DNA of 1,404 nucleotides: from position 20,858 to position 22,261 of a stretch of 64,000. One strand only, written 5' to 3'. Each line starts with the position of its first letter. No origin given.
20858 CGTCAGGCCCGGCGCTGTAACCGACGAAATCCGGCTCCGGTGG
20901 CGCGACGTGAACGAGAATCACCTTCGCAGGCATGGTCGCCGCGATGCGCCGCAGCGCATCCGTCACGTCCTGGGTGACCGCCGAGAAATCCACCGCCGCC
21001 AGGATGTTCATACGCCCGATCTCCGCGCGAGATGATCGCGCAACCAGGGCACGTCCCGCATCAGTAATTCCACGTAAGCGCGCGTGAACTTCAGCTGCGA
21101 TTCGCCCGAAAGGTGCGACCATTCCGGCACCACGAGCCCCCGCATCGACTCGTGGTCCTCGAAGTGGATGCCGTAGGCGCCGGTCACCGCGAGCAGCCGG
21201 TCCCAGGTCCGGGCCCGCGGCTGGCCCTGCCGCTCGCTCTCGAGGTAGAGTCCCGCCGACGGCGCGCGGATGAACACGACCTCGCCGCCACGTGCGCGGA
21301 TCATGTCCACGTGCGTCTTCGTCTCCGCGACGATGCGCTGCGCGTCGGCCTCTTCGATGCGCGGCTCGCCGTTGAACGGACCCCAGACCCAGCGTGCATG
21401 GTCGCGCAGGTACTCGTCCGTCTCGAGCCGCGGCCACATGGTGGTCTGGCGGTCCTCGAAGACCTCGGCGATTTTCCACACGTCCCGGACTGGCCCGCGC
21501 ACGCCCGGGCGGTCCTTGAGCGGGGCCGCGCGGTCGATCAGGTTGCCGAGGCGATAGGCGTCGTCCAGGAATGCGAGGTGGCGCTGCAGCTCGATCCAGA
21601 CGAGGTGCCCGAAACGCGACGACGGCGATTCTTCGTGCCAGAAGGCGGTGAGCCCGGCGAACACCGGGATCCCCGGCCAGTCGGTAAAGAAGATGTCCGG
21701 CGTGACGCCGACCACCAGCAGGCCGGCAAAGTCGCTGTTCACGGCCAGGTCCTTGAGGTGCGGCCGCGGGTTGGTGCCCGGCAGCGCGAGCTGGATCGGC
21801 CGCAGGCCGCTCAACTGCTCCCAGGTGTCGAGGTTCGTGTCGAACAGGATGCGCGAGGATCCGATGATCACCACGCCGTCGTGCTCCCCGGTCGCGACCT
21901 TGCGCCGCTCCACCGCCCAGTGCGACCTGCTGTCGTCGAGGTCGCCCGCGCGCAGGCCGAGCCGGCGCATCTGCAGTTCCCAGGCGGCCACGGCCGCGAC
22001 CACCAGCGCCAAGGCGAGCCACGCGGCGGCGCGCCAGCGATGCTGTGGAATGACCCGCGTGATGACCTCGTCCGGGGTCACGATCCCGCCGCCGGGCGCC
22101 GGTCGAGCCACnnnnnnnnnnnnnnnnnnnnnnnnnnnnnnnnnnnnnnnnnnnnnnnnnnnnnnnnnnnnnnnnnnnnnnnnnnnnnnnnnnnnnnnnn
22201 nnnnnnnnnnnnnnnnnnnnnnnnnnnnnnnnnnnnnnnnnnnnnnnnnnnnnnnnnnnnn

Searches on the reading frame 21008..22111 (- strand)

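Call 4: search_protein_families(library=pfam, proteins=[window:21008-22111:-], max_evalue=1)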
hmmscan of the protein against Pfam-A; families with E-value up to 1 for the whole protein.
window:21008-22111:- (367 aa): 2 families
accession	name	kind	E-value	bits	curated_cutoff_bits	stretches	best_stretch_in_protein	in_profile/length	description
PF19865.4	DUF6338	-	0.0003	20.9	26.5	1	12-66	71-124/205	Family of unknown function (DUF6338)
PF12553.13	DUF3742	-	0.07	13.6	27.2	1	28-51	63-86/120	Protein of unknown function (DUF3742)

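Call 5: search_protein_families(library=ncbifam, proteins=[window:21008-22081:-], max_evalue=1)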
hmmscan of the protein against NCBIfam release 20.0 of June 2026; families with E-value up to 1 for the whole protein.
window:21008-22081:- (357 aa): 0 families
